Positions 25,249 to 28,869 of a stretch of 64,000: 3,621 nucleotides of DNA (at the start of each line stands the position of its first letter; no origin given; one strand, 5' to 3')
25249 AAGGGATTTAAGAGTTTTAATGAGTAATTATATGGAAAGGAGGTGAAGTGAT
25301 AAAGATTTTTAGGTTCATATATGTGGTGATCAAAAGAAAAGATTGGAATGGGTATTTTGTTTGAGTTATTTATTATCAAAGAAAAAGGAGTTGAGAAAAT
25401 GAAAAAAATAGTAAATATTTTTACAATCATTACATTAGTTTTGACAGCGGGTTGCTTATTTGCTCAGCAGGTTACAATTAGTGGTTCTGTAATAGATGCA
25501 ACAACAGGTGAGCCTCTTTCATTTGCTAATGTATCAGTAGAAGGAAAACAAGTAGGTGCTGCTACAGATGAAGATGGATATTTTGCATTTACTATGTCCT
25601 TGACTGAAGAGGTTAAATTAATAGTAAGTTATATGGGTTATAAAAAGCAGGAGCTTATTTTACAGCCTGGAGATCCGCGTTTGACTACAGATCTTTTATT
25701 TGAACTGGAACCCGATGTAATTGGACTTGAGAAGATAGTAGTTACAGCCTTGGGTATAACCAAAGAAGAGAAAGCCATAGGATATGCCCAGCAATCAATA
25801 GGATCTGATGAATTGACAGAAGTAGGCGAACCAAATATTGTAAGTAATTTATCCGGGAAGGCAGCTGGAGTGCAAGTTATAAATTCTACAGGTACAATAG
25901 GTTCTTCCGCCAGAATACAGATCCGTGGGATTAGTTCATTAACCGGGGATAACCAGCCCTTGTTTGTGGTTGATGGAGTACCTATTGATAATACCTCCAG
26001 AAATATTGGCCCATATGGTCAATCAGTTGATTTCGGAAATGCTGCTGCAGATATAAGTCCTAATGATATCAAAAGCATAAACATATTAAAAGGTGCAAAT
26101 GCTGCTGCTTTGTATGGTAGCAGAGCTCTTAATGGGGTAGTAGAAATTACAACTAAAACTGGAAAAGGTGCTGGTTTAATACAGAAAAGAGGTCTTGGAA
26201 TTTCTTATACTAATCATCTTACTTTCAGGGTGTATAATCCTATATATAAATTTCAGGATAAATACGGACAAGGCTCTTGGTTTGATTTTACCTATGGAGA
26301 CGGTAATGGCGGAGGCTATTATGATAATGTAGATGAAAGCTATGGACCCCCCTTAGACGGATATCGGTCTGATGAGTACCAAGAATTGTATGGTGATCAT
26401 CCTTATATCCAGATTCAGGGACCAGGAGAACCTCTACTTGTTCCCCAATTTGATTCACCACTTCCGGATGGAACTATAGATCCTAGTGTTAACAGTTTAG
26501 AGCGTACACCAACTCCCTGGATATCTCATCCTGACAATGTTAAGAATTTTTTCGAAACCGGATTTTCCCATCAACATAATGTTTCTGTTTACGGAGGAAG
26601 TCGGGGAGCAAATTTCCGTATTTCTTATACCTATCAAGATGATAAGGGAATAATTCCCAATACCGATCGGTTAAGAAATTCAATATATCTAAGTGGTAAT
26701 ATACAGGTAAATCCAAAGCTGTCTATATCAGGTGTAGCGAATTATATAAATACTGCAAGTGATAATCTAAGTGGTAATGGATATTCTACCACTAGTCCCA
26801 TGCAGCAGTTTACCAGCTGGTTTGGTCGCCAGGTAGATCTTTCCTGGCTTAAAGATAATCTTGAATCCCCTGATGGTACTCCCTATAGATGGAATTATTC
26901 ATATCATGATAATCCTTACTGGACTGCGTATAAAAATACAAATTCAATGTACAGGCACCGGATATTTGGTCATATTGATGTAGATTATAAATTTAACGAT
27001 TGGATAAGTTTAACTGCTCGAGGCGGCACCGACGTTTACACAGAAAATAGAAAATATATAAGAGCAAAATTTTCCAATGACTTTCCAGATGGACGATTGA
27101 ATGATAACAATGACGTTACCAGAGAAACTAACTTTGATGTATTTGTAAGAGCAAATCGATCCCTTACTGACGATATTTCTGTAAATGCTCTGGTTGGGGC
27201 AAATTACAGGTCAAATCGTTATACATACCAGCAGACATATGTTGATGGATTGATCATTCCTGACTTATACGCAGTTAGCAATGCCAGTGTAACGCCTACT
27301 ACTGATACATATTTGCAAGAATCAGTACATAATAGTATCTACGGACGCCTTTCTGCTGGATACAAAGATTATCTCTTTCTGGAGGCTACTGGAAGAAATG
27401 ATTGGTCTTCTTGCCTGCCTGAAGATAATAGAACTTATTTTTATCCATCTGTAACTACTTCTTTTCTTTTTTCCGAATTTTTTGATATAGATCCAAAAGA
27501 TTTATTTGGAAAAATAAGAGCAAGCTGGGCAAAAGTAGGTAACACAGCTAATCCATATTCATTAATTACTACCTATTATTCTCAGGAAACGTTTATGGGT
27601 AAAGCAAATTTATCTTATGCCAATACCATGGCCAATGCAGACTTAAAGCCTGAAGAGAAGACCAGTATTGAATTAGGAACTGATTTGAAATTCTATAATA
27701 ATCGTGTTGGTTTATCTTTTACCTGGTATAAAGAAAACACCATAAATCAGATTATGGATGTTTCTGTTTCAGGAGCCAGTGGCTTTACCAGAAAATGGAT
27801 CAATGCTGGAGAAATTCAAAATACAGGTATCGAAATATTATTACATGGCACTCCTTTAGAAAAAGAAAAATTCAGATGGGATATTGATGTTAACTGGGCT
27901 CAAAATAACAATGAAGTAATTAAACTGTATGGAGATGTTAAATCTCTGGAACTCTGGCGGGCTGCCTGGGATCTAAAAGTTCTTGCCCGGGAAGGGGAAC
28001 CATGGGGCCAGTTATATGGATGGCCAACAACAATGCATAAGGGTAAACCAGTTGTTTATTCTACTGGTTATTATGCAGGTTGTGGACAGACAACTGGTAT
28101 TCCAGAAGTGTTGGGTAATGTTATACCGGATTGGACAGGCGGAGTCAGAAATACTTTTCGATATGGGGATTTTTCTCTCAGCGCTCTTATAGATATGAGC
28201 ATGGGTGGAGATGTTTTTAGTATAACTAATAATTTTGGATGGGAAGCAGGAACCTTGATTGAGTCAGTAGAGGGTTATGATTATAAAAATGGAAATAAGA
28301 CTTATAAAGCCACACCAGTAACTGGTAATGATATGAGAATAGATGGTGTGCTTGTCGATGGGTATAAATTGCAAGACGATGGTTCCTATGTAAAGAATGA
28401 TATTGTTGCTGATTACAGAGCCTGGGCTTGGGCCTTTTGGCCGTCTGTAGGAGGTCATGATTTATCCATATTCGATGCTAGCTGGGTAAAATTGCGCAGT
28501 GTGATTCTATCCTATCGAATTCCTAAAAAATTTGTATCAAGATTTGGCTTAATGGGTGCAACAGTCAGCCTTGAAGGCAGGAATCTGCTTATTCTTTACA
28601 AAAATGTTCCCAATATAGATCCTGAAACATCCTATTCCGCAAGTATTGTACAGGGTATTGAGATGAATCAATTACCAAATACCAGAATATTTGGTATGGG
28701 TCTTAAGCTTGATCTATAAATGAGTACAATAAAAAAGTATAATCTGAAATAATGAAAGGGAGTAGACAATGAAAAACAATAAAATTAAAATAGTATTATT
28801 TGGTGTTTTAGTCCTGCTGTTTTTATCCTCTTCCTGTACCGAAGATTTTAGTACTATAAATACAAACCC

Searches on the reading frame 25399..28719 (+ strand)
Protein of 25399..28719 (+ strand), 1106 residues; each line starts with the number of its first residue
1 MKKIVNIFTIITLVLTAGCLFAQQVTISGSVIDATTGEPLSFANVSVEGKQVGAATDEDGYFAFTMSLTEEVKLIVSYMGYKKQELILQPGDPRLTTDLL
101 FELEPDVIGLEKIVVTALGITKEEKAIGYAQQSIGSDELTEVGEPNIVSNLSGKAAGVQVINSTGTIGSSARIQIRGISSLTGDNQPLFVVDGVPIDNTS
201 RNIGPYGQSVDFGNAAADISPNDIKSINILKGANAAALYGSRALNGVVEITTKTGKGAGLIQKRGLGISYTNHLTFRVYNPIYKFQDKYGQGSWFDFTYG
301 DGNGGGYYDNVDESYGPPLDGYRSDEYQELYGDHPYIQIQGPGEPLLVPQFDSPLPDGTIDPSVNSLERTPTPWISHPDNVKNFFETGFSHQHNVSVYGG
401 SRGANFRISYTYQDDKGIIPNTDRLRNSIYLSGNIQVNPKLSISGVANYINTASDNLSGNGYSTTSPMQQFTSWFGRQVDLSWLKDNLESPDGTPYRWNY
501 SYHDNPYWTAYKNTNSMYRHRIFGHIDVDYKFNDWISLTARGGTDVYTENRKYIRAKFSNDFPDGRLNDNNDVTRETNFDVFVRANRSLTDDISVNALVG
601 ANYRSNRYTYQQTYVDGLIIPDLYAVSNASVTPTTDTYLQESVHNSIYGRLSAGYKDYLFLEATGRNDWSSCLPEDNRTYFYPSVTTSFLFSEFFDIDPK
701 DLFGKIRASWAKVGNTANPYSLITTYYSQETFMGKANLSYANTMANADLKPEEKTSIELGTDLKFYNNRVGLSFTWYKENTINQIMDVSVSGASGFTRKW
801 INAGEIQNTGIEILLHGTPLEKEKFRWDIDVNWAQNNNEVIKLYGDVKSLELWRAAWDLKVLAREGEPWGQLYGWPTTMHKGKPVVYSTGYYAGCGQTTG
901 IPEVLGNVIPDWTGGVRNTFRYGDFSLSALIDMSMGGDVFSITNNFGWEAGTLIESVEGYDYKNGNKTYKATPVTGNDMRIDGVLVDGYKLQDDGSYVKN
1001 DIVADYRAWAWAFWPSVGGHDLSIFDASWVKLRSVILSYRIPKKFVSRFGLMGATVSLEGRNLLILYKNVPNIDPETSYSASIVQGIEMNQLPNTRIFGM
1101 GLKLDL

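Call 7: search_protein_families(library=pfam, proteins=[window:25399-28719:+])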
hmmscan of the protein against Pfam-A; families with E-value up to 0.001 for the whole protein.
window:25399-28719:+ (1106 aa): 3 families
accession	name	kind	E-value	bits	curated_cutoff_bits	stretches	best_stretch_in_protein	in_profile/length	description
PF13715.12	CarbopepD_reg_2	-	3.8e-20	72.2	32.2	1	27-115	1-88/88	CarboxypepD_reg-like domain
PF07715.20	Plug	-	2.5e-16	60.6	23.9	1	128-247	6-107/107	TonB-dependent Receptor Plug Domain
PF13620.12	CarboxypepD_reg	-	4.4e-12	46.6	32.3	1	26-93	1-74/82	Carboxypeptidase regulatory-like domain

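Call 10: find_encoding_contigs(protein=window:25399-28719:+, flank=10000, max_places=10)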
Protein window:25399-28719:+ (1106 aa): no gene with exactly this product is on record in the collection.

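Call 14: find_homologous_proteins(query=window:25399-28719:+, max_evalue=1e-50)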
Query window:25399-28719:+ (1106 aa): 7379 proteins with E <= 1e-50 among 8000 candidates; the best 120 are listed.
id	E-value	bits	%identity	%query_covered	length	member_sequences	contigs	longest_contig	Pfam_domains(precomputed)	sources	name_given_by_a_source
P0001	0.0e+0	1948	100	75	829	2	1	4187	-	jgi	-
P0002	0.0e+0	1899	73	100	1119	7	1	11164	PF13715.13,PF07715.21,PF13620.13,PF00593.31,PF14905.13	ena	-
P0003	0.0e+0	1871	73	100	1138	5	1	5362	PF13715.13,PF07715.21,PF13620.13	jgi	-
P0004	0.0e+0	1813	72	99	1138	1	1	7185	PF13715.13,PF07715.21,PF13620.13,PF00593.31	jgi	-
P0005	0.0e+0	1745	68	100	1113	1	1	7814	PF13715.13,PF07715.21,PF13620.13,PF14905.13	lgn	-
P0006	0.0e+0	1735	69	100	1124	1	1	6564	PF13715.13,PF07715.21,PF13620.13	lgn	-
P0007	0.0e+0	1708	67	100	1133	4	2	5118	PF13715.13,PF07715.21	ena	-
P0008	0.0e+0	1704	68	100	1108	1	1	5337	PF13715.13,PF07715.21,PF13620.13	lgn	-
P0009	0.0e+0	1695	67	100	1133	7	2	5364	PF13715.13,PF07715.21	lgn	-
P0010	0.0e+0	1649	66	100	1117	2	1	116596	PF13715.13,PF07715.21,PF13620.13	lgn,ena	-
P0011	0.0e+0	1630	64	100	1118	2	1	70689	PF13715.13,PF07715.21,PF13620.13,PF00593.31,PF14905.13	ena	-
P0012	0.0e+0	1592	63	100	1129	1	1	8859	PF13715.13,PF07715.21,PF13620.13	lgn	-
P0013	0.0e+0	1586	63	100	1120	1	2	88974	PF13715.13,PF07715.21,PF13620.13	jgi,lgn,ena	-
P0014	0.0e+0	1569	62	100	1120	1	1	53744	PF13715.13,PF07715.21,PF13620.13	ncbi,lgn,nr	ncbi:SusC/RagA family TonB-linked outer membrane protein [bacterium]|nr:SusC/RagA family TonB-linked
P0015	0.0e+0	1188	49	100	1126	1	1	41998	PF13715.13,PF07715.21,PF13620.13,PF00593.31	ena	-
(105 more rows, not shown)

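Call 15: find_encoding_contigs(protein=P0014, flank=10000, max_places=3)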
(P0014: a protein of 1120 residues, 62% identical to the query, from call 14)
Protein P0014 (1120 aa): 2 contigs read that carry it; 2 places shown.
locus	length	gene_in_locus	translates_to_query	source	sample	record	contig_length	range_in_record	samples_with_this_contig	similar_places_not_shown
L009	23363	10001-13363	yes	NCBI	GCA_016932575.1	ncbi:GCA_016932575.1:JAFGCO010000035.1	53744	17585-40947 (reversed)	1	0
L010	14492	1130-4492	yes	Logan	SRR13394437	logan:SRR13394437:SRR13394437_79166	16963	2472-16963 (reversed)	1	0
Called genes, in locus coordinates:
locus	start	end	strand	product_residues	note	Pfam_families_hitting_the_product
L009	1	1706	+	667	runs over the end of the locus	PF07715:Plug, PF00593:TonB_dep_Rec_b-barrel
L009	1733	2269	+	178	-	PF13689:DUF4154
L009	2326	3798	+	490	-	PF17152:CHASE8, PF00672:HAMP, PF07536:HWE_HK (weak), PF07568:HisKA_2, PF02518:HATPase_c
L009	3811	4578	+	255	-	PF00072:Response_reg, PF00989:PAS, PF13426:PAS_9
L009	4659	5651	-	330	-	-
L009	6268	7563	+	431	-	PF05697:Trigger_N, PF05698:Trigger_C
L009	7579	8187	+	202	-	PF00574:CLP_protease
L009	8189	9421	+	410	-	PF06689:zf-C4_ClpX, PF00493:MCM (weak), PF05496:RuvB_N (faint), PF07724:AAA_2, PF00004:AAA, PF07728:AAA_5 (weak), PF10431:ClpB_D2-small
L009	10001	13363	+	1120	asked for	PF13620:CarboxypepD_reg, PF13715:CarbopepD_reg_2, PF07715:Plug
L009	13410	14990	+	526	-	PF12771:SusD-like_2, PF12741:SusD-like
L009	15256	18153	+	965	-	PF13620:CarboxypepD_reg, PF13715:CarbopepD_reg_2, PF00593:TonB_dep_Rec_b-barrel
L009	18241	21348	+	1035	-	-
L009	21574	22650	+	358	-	PF18990:DUF5723 (faint)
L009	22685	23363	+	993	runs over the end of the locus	PF01869:BcrAD_BadFG, PF09989:DUF2229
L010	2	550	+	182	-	?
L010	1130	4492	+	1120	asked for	PF13620:CarboxypepD_reg, PF13715:CarbopepD_reg_2, PF07715:Plug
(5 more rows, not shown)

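Call 16: find_encoding_contigs(protein=P0002, flank=10000, max_places=3)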
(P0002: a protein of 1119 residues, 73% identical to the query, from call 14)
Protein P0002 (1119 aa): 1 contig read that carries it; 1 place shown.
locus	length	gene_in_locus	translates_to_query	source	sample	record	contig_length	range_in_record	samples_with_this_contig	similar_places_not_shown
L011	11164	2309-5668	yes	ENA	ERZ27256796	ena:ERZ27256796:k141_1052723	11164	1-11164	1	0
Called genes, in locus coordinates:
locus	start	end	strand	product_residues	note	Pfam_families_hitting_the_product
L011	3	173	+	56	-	?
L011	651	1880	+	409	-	PF01979:Amidohydro_1, PF07969:Amidohydro_3 (faint)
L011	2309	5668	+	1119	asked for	PF13620:CarboxypepD_reg, PF13715:CarbopepD_reg_2, PF07715:Plug, PF00593:TonB_dep_Rec_b-barrel, PF14905:OMP_b-brl_3 (weak)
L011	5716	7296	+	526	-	PF12771:SusD-like_2, PF12741:SusD-like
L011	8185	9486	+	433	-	PF25145:NfeD1b_N, PF24961:NfeD_membrane, PF01957:NfeD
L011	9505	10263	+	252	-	PF01145:Band_7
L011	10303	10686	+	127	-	-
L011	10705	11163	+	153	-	?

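Call 17: find_encoding_contigs(protein=P0010, flank=10000, max_places=3)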
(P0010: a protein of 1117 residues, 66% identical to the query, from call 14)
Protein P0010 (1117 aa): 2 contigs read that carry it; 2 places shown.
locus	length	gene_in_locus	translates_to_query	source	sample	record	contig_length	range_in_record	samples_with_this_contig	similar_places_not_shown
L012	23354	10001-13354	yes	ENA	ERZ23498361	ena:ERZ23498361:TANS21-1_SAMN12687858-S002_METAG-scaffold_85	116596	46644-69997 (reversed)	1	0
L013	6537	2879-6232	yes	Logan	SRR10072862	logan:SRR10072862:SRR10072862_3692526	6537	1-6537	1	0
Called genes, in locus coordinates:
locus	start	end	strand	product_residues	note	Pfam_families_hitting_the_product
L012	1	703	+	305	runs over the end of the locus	PF02424:ApbE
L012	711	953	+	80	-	-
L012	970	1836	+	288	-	PF08668:HDOD, PF01966:HD (weak)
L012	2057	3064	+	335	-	PF02275:CBAH, PF03417:AAT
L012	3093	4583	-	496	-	-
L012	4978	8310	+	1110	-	PF26549:Tricorn_N, PF26550:Tricorn_2nd, PF07676:PD40, PF26549:Tricorn_N, PF26550:Tricorn_2nd, PF07676:PD40, PF14684:Tricorn_C1, PF14685:PDZ_Tricorn, +4 more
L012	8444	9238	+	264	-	PF04199:Cyclase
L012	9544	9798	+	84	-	-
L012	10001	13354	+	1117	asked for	PF13620:CarboxypepD_reg, PF13715:CarbopepD_reg_2, PF07715:Plug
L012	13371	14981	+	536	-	PF12741:SusD-like, PF12771:SusD-like_2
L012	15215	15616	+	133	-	-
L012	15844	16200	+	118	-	-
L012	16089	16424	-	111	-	-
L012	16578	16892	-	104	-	-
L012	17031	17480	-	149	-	-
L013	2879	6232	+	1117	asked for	PF13620:CarboxypepD_reg, PF13715:CarbopepD_reg_2, PF07715:Plug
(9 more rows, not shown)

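Call 23: find_related_loci(query=A1, collection=genome_contigs, flank=3000)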
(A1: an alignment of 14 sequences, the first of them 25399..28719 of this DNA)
Query A1 (1106 aa) in genome_contigs; peptide patterns used: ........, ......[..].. (x = any residue, [..] = any of these).
600 stretches matched a pattern (row limit reached: there are more); 596 encode a relative of the query (tblastn E <= 1e-3); the best 80 are kept; 80 distinct loci.
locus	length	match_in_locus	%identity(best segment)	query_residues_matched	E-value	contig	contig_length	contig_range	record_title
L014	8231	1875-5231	73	1-1106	0e+0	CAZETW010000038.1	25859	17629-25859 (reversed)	MAG TPA_asm: uncultured bacterium isolate SRP141376_co1_354 genome assembly, contig: NODE_4242_length_25859_cov_46.78445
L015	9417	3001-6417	40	1-1106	0e+0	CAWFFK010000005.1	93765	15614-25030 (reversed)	MAG: uncultured Bacteroidales bacterium isolate MFD02416.bin.2.233 genome assembly, contig: contig_19874, whole genome s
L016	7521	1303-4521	41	19-1106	0e+0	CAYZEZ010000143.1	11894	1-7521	MAG TPA_asm: uncultured Bacteroides sp. isolate binchicken_co150_186 genome assembly, contig: NODE_12801_length_11894_co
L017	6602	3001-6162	40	1-1102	0e+0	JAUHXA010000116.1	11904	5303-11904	MAG: Bacteroidia bacterium isolate 2_bin.42 NODE_3690_length_11904_cov_54.404772, whole genome shotgun sequence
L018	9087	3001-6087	39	11-1106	0e+0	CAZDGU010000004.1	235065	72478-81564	MAG TPA_asm: uncultured Balneola sp. isolate SRP187154_co1_112 genome assembly, contig: NODE_19_length_235065_cov_8.9388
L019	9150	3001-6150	39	8-1100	0e+0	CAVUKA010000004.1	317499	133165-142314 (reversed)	MAG: uncultured Gemmatimonadales bacterium isolate MFD01721.bin.1.169 genome assembly, contig: contig_48079, whole genom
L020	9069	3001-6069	39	1-1106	0e+0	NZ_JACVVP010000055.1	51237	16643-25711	Flammeovirga sp. EKP202 NODE_55_length_51237_cov_107.095426, whole genome shotgun sequence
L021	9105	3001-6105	39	1-1106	0e+0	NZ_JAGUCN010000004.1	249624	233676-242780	Carboxylicivirga mesophila strain JCM 18290 scaffold_4_length=249625, whole genome shotgun sequence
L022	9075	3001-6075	40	11-1100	0e+0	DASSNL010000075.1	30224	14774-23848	MAG TPA_asm: Gemmatimonadaceae bacterium isolate SMAG_U1224 k141_539720, whole genome shotgun sequence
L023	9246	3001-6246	38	2-1103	0e+0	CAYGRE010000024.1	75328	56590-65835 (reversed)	MAG TPA_asm: uncultured Bacteroidia bacterium isolate ERP117304_co3_177 genome assembly, contig: NODE_504_length_75328_c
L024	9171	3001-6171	37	1-1106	0e+0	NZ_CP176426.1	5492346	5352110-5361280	Flavobacterium sp. PS2 chromosome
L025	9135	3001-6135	39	26-1106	0e+0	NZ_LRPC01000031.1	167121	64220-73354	Roseivirga spongicola strain UST030701-084 contig_7, whole genome shotgun sequence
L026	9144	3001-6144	38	22-1104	0e+0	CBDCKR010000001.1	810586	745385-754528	MAG: Longimicrobiales bacterium isolate af6c6d4b-e256-4c31-a591-4ccaaeaa1e4e genome assembly, contig: contig_1, whole ge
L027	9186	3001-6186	37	1-1106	0e+0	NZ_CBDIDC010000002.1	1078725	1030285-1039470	MAG: Flavobacterium sp. isolate 35be8529-32e8-4eb8-85a2-c6f78db98cfa contig_2, whole genome shotgun sequence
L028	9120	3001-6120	38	21-1106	0e+0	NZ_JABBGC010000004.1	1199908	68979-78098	Chitinophaga fulva strain G-6-1-13 contig4, whole genome shotgun sequence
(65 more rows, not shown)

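Call 34: find_encoding_contigs(protein=P0011, flank=10000, max_places=2)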
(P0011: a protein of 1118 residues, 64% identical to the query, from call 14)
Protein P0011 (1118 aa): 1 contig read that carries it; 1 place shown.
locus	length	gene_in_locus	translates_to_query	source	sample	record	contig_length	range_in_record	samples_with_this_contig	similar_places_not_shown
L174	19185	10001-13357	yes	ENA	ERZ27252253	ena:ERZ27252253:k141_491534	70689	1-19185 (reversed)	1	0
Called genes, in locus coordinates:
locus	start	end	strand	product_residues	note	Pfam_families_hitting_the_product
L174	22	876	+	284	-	PF01476:LysM (faint)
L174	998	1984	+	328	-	PF02562:PhoH, PF13245:AAA_19 (weak), PF13604:AAA_30 (weak)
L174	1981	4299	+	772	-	PF07697:7TMR-HDED, PF07698:7TM-7TMR_HD, PF01966:HD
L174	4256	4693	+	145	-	PF02130:YbeY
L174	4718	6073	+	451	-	PF01595:CNNM, PF00571:CBS, PF03471:CorC_HlyC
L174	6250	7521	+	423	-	PF05697:Trigger_N, PF05698:Trigger_C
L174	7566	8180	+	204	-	PF00574:CLP_protease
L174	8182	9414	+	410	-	PF06689:zf-C4_ClpX, PF00493:MCM, PF05496:RuvB_N (weak), PF07724:AAA_2, PF13401:AAA_22 (faint), PF00004:AAA, PF07728:AAA_5 (weak), PF10431:ClpB_D2-small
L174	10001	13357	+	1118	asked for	PF13620:CarboxypepD_reg, PF13715:CarbopepD_reg_2, PF07715:Plug, PF00593:TonB_dep_Rec_b-barrel, PF14905:OMP_b-brl_3 (weak)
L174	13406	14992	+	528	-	PF12771:SusD-like_2, PF12741:SusD-like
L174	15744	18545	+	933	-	PF13620:CarboxypepD_reg, PF13715:CarbopepD_reg_2, PF07715:Plug, PF00593:TonB_dep_Rec_b-barrel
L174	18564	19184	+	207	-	?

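Call 35: find_encoding_contigs(protein=P0005, flank=5000, max_places=2)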
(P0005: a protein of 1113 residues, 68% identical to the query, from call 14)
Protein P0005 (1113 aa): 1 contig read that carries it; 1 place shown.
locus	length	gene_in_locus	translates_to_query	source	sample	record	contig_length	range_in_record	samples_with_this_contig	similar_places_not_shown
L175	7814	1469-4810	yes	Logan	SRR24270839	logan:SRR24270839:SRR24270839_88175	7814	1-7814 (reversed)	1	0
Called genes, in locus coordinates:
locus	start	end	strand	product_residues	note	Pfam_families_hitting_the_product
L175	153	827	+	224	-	PF01177:Asp_Glu_race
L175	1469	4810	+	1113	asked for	PF13620:CarboxypepD_reg, PF13715:CarbopepD_reg_2, PF07715:Plug, PF14905:OMP_b-brl_3 (weak)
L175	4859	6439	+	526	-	PF12741:SusD-like, PF12771:SusD-like_2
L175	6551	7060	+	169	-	-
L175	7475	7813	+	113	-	?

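Call 36: find_encoding_contigs(protein=P0006, flank=5000, max_places=2)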
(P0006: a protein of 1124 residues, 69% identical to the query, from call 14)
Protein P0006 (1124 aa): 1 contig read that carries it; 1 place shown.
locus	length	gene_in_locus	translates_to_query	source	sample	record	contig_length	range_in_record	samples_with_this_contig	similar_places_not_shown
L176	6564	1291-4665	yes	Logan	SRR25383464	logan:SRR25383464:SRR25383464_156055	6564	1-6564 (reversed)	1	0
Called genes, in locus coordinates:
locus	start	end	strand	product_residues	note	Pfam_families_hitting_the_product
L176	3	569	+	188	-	?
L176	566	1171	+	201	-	PF00574:CLP_protease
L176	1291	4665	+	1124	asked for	PF13620:CarboxypepD_reg, PF13715:CarbopepD_reg_2, PF07715:Plug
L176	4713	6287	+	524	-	PF12771:SusD-like_2, PF12741:SusD-like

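Call 37: find_encoding_contigs(protein=P0007, flank=5000, max_places=2)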
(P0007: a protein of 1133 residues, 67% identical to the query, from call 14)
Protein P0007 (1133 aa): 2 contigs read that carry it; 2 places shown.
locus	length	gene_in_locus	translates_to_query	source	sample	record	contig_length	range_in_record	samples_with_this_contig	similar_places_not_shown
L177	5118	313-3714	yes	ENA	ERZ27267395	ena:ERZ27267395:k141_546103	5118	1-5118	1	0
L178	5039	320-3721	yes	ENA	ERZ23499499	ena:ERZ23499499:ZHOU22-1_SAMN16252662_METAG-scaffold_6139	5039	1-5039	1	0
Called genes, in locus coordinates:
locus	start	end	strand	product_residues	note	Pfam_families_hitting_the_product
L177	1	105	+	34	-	?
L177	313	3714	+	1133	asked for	PF13715:CarbopepD_reg_2, PF07715:Plug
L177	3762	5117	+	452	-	?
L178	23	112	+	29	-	-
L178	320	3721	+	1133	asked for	PF13715:CarbopepD_reg_2, PF07715:Plug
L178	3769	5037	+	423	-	?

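Call 71: find_encoding_contigs(protein=P0004, flank=3000, max_places=1)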
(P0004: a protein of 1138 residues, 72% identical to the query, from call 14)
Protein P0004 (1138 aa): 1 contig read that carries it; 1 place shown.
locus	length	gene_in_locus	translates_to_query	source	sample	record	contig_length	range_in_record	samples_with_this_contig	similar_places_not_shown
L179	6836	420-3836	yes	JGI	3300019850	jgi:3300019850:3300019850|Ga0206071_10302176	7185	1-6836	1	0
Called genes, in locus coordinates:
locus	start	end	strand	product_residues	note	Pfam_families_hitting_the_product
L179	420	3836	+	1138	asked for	PF13620:CarboxypepD_reg, PF13715:CarbopepD_reg_2, PF07715:Plug, PF00593:TonB_dep_Rec_b-barrel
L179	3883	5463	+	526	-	PF12741:SusD-like, PF12771:SusD-like_2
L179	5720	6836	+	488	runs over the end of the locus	?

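Call 72: find_encoding_contigs(protein=P0012, flank=3000, max_places=1)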
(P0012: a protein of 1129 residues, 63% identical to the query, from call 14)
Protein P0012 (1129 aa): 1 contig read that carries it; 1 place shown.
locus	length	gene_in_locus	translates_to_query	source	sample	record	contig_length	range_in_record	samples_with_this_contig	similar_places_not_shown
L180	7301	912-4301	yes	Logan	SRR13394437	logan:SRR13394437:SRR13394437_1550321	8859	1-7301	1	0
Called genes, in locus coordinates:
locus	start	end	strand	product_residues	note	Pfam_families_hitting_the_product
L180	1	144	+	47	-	?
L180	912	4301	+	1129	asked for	PF13620:CarboxypepD_reg, PF13715:CarbopepD_reg_2, PF07715:Plug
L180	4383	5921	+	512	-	PF12771:SusD-like_2, PF12741:SusD-like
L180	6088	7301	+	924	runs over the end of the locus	?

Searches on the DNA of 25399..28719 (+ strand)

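Call 40: search_rna_families(source=L012, start=9340, end=10030, threshold=evalue, max_evalue=10)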
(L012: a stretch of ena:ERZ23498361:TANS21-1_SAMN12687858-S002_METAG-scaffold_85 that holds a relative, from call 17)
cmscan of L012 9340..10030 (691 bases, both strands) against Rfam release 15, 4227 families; matches with E-value up to 10: 6.
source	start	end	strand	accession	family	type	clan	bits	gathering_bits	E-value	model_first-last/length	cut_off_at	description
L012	9588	9685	-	RF01688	Actino-pnp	Cis-reg;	-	17.4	47.7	0.91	1-63/63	no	Actino-pnp RNA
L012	9387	9483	+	RF00124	IS102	Gene; sRNA;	-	17.3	46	2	1-206/206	no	IS102 RNA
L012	9554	9629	+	RF01632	ceN42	Gene; snRNA; snoRNA; HACA-box;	-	15.7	42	8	1-130/130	no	Caenorhabditis snoRNA ceN42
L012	9715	9766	+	RF00046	snoR30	Gene; snRNA; snoRNA; CD-box;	CL00073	15.2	60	3.1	1-96/96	no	Small nucleolar RNA R30/Z108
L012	9614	9665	-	RF01422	snoR116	Gene; snRNA; snoRNA; CD-box;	-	14.8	47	9.1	1-86/86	no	small nucleolar RNA snoR116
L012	9410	9448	+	RF01478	rli47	Gene; sRNA;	-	13.1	200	0.39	1-508/508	no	Listeria sRNA rli47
